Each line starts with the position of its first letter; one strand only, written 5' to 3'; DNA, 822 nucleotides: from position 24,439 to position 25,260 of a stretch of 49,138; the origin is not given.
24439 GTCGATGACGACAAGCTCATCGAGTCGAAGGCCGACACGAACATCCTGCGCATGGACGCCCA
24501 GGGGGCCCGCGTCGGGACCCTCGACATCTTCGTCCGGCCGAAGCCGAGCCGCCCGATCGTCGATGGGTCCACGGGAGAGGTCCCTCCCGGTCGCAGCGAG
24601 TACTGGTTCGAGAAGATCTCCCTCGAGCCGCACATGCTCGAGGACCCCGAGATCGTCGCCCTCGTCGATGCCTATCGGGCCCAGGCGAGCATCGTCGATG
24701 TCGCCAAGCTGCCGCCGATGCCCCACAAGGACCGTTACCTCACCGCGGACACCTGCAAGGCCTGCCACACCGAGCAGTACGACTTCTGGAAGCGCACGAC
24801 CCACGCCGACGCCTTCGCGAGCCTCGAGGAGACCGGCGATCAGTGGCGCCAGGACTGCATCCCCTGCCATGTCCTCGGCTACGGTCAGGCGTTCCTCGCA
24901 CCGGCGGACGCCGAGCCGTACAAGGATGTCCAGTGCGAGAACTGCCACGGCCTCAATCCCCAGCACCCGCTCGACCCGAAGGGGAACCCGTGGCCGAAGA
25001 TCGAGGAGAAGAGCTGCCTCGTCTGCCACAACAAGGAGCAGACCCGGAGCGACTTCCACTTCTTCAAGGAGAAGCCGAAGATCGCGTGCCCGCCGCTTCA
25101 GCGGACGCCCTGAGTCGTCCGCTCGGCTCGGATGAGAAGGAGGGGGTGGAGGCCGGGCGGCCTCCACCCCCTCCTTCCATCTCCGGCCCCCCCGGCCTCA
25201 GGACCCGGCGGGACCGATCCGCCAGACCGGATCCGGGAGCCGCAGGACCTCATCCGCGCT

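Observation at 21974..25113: Tandem paralogs: 5'-nucleotidase-like fold with the DxH metal motif replaced by C-G-C/U, fused to four c-type hemes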

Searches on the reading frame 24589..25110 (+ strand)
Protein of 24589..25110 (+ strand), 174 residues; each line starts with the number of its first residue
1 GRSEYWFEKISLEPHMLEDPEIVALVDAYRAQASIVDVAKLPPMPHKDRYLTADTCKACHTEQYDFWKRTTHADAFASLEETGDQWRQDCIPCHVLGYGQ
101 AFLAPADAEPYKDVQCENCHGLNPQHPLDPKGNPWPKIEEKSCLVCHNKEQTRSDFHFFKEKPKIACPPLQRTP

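Call 16: search_protein_families(library=ncbifam, max_evalue=0.01, proteins=[window:24589-25110:+])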
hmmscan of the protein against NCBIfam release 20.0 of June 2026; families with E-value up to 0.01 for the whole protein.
seq(174 aa): 7 families
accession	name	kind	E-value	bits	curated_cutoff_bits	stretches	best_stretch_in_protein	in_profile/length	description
NF041198.1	UshA_like_PCGU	equivalog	7.8e-35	120.4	275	1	5-158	350-518/519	UshA-like (seleno)protein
NF041028.1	decahem_GSU2203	exception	1.2e-06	28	325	1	25-95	9-75/317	GSU2203 family decaheme c-type cytochrome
NF043010.1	Cyt554_Nsmonas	equivalog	1.7e-06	27.6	400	1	50-127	28-122/238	cytochrome c-550 CycA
TIGR03508.1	decahem_SO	subfamily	0.00042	19.9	192.2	0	108-158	29-87/258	DmsE family decaheme c-type cytochrome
NF045713.1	CxxCH_16_HmcA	equivalog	0.0018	17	400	1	54-125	77-144/541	sulfate respiration complex hexadecaheme cytochrome HmcA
NF008659.0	PRK11659.1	equivalog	0.0049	16.6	184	0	55-156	77-176/188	cytochrome c nitrite reductase pentaheme subunit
NF040886.1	cyt_C_like_Sec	equivalog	0.0069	15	250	0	53-82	45-73/423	multiheme c-type cytochrome (seleno)protein ExtKL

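Call 75: search_solved_structures(query=window:24589-25110:+, max_evalue=1, show_alignments=3)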
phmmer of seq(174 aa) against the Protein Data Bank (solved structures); distinct sequences matched with E-value up to 1: 6.
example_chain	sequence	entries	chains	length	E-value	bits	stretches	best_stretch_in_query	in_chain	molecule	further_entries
6i5b_A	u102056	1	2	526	1.6e-08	37.8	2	82-150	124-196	Uncharacterized protein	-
1bvb_A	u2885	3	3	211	1.7e-05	28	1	55-158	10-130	CYTOCHROME C-554 | CYTOCHROME C554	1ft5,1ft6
2ozy_A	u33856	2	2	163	0.0064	19.6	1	83-157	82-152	Cytochrome c-type protein nrfB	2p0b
9wt9_A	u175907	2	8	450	0.062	16.4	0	42-120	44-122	Cytochrome c,Multiheme cytochrome c selenoprotein mutant (MccSep U325A) | Cytochrome c,Multiheme cytochrome c selenoprotein (MccSep)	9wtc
9wt8_A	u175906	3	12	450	0.062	16.4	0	42-120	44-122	Cytochrome c,Multiheme cytochrome c selenoprotein (MccSep)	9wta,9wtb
4rkm_A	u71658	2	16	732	0.21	14.7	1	37-75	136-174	MccA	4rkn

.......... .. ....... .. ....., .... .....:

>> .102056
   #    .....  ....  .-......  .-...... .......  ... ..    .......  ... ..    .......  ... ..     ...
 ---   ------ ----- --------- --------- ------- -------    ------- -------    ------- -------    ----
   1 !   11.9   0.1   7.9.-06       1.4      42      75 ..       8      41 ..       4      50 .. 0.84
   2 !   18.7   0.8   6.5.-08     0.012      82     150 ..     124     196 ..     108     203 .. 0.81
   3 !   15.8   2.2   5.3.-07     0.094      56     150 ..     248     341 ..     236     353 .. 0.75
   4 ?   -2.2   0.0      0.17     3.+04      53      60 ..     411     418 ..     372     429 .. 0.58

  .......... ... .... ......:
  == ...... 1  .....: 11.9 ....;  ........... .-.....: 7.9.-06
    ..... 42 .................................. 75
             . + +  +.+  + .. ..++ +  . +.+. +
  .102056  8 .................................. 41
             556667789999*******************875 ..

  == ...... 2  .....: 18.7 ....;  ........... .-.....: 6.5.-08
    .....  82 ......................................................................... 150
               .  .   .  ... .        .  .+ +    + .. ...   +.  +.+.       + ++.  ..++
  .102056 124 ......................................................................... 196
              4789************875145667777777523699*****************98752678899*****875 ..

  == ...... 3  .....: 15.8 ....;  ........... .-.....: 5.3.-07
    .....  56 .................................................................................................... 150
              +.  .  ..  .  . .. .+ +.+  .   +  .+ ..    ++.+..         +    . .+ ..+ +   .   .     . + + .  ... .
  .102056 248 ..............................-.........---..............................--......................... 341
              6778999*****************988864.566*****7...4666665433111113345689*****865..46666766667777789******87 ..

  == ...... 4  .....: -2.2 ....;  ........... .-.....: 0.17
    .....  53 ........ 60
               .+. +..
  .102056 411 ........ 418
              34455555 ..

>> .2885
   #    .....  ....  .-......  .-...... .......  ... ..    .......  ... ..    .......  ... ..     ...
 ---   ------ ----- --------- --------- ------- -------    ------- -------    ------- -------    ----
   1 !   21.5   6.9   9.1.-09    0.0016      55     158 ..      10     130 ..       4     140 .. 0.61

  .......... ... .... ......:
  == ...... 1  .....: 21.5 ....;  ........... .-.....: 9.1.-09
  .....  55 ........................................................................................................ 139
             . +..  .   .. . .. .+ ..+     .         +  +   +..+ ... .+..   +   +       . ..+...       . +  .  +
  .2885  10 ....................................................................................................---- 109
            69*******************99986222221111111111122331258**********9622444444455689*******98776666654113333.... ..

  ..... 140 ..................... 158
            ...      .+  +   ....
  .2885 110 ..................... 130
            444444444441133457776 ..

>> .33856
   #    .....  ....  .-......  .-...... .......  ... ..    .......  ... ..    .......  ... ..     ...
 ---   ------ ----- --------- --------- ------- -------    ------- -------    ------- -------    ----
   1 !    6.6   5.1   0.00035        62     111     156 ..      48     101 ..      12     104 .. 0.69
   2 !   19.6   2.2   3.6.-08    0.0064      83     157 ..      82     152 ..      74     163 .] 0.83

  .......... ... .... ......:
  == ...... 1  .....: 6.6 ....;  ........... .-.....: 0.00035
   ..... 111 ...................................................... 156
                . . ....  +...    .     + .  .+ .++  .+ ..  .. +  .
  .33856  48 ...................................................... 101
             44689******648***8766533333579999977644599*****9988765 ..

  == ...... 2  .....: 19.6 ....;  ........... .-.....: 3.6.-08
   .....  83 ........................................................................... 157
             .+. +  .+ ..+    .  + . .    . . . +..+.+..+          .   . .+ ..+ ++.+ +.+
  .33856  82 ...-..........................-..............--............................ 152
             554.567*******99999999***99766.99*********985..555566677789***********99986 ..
